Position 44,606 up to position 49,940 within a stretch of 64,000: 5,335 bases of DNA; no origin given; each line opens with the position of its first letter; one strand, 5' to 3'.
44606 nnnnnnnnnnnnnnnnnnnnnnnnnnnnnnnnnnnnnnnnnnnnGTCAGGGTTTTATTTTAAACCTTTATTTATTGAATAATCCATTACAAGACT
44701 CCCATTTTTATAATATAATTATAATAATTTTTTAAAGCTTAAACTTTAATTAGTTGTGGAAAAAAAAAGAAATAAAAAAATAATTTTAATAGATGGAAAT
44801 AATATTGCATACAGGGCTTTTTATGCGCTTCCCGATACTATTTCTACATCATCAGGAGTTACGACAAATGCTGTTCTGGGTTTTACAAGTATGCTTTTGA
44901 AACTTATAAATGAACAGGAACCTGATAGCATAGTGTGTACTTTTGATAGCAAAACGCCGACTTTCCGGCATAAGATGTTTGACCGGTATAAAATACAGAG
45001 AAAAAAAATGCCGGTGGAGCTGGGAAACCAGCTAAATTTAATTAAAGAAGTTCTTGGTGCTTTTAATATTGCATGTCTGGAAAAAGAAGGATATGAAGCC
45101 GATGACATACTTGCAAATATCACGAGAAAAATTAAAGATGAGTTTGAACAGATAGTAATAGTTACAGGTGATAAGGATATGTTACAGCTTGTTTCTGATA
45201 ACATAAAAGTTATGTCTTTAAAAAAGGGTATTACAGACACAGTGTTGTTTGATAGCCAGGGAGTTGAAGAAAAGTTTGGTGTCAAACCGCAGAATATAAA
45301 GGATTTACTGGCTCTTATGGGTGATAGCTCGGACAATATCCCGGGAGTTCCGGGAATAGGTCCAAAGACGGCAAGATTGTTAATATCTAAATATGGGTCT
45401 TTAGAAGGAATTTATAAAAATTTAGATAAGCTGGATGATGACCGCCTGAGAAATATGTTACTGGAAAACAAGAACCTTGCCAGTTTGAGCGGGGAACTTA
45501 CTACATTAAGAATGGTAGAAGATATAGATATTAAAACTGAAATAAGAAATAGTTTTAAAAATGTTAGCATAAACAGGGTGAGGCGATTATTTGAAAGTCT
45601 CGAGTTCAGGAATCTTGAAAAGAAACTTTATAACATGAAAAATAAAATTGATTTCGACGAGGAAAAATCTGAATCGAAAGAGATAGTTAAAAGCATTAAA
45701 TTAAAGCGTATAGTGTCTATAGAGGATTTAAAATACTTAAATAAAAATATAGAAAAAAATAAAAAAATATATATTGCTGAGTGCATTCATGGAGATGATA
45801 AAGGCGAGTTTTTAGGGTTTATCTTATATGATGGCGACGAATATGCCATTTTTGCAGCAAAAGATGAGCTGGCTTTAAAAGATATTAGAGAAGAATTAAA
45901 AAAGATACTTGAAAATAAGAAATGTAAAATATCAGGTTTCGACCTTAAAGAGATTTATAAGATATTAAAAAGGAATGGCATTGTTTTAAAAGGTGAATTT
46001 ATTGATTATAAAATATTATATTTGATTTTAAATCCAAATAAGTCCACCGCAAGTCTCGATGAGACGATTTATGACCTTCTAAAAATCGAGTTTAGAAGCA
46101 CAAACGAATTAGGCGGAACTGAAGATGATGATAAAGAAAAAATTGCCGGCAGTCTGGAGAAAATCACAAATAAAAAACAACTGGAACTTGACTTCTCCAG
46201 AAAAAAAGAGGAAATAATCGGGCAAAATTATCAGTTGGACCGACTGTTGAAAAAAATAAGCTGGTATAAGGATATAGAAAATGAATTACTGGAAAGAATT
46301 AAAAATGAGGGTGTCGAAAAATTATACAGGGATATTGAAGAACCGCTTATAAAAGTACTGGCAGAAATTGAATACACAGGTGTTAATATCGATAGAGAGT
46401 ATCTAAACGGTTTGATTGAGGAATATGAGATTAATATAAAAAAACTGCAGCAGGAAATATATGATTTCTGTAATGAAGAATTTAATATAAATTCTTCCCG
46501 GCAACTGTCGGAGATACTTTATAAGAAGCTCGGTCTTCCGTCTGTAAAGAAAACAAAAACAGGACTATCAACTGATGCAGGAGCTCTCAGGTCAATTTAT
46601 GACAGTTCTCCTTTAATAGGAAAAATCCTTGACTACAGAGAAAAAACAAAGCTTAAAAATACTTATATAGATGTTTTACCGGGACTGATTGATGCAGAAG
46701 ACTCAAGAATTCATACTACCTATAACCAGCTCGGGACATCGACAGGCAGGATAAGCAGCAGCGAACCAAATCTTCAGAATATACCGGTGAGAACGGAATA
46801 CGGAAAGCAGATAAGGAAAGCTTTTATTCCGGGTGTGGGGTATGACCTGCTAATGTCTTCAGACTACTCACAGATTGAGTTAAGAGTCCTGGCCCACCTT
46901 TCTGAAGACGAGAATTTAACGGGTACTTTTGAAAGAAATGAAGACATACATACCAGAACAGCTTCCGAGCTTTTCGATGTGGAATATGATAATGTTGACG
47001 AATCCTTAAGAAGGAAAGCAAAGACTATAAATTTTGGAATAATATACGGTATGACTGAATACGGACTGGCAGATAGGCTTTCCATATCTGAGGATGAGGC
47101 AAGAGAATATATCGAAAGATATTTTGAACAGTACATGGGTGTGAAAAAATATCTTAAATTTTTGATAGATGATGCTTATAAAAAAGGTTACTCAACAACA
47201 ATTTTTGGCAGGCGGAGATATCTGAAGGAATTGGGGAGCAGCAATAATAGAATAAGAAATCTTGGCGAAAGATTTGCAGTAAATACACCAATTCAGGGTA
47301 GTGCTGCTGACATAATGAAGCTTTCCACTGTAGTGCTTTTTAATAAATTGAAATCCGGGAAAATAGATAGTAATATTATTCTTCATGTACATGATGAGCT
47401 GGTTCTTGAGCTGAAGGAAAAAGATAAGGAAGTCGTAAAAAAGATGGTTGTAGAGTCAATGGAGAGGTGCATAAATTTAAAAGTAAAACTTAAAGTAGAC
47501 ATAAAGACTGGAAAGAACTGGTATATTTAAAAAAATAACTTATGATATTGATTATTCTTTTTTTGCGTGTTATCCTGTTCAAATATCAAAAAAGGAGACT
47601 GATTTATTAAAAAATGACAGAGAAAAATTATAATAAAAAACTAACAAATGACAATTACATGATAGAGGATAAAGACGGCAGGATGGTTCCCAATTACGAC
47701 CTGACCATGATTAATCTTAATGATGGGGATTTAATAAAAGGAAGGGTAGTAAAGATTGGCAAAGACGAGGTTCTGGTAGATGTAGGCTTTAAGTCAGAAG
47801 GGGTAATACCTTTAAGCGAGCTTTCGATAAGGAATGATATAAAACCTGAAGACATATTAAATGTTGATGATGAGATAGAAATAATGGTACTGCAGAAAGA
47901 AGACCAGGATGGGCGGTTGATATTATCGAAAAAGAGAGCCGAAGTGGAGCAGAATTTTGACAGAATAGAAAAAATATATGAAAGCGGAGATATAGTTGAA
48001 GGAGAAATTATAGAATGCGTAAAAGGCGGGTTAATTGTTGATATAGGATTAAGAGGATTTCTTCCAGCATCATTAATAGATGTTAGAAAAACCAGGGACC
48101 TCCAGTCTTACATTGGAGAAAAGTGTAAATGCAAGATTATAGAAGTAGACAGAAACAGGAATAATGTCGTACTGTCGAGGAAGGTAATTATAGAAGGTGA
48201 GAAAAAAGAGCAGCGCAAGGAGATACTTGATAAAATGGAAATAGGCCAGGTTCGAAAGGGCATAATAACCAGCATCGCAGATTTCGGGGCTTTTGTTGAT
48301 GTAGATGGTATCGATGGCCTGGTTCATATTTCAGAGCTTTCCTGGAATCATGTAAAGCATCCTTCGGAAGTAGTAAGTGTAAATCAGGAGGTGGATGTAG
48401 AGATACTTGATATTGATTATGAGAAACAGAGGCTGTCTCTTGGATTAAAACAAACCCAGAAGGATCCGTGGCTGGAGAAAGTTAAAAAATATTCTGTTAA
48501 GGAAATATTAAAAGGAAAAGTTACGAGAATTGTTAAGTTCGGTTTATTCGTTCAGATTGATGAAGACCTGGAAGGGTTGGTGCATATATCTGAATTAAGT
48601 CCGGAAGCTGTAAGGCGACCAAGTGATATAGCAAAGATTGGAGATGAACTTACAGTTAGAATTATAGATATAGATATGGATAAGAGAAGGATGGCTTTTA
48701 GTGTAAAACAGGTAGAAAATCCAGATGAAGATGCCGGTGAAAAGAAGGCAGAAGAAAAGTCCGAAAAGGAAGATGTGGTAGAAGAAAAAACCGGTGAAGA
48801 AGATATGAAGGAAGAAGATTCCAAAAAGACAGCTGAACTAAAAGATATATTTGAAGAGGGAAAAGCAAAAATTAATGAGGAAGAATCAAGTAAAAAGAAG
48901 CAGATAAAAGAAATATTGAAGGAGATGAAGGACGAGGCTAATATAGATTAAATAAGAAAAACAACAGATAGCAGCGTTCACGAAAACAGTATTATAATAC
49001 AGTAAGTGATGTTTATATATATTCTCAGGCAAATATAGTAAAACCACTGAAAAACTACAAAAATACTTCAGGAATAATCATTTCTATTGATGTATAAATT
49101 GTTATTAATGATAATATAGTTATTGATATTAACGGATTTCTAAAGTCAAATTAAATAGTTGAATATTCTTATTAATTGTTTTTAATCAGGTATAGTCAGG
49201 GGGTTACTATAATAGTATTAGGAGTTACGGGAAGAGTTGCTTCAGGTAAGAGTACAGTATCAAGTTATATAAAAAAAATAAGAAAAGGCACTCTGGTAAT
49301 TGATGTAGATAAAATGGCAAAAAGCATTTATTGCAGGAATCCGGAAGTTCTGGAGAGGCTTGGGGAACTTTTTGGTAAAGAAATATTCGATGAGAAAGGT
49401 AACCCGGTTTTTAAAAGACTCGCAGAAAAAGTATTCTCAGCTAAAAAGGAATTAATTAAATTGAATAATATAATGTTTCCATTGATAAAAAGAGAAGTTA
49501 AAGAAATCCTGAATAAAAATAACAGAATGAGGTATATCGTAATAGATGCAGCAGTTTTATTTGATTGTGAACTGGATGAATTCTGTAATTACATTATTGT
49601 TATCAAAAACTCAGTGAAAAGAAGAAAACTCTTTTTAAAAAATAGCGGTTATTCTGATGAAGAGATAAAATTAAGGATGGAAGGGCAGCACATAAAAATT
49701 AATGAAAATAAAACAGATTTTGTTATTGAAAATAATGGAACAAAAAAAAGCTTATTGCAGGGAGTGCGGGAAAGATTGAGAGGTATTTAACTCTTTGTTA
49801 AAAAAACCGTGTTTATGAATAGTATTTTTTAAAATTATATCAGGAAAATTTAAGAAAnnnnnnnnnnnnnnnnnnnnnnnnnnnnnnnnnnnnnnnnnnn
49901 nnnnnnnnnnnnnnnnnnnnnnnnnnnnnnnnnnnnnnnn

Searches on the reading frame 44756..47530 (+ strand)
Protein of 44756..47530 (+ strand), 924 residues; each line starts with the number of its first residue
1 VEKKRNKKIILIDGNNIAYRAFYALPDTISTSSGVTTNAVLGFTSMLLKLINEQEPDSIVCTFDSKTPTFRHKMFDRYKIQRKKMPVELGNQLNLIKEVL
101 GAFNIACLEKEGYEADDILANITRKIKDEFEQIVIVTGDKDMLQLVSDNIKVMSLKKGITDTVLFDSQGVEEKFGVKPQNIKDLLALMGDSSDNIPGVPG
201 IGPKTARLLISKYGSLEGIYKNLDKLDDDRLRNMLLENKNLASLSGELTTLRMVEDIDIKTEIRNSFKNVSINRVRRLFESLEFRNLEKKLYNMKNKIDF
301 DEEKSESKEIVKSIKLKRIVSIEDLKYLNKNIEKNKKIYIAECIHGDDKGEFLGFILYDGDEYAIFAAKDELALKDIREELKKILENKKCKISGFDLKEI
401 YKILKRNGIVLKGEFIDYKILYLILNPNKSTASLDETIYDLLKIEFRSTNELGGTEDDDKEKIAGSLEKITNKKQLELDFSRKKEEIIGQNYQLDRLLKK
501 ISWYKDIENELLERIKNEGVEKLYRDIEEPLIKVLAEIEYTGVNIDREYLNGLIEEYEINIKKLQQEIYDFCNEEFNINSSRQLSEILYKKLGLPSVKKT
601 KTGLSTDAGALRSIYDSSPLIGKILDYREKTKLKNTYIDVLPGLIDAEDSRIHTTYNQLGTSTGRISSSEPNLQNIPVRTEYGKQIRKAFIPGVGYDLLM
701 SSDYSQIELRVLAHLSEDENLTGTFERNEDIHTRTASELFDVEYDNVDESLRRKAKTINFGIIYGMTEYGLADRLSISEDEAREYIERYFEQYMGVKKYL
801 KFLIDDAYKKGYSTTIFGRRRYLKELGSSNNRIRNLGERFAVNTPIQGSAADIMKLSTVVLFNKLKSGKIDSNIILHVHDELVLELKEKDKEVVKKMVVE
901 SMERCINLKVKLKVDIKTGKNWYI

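Call 10: search_protein_families(library=pfam, proteins=[window:44756-47530:+], max_evalue=0.0001)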
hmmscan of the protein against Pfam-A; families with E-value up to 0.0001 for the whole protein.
window:44756-47530:+ (924 aa): 4 families
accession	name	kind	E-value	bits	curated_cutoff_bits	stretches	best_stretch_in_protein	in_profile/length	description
PF00476.26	DNA_pol_A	-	6.3e-150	499.8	34.3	1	548-923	2-380/381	DNA polymerase family A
PF02739.22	5_3_exonuc_N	-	1.5e-57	194.3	34.3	1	8-175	1-164/164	5'-3' exonuclease, N-terminal resolvase-like domain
PF01367.25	5_3_exonuc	-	1.1e-27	96.7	40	1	176-261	1-86/97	5'-3' exonuclease, C-terminal SAM fold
PF22619.2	DNA_polI_exo1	-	1.4e-07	31.9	27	1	350-436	13-95/140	DNA polymerase I, ribonuclease H-like domain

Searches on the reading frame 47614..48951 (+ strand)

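Call 10: search_protein_families(library=pfam, proteins=[window:47614-48951:+], max_evalue=0.0001)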
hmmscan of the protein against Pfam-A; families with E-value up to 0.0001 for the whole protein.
window:47614-48951:+ (445 aa): 4 families
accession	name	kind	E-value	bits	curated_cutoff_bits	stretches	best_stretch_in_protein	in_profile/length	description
PF00575.29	S1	-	2.9e-74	245.9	22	4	208-279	2-74/74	S1 RNA binding domain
PF23459.1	S1_RRP5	-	1.2e-18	67.8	27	0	209-277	2-71/72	RRP5 S1 domain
PF13509.12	S1_2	-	2.8e-06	27.8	21.8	0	299-332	5-37/61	S1 domain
PF21710.3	Spt6_S1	-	7.1e-05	23.5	27.5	0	232-280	39-88/91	Spt6, S1/OB domain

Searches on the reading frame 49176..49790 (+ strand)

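Call 10: search_protein_families(library=pfam, proteins=[window:49176-49790:+], max_evalue=0.0001)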
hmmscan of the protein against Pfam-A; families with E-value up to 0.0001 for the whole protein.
window:49176-49790:+ (204 aa): 1 family
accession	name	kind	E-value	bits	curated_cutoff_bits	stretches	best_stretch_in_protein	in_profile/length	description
PF01121.26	CoaE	-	1.8e-32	112.9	27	1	14-189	2-177/180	Dephospho-CoA kinase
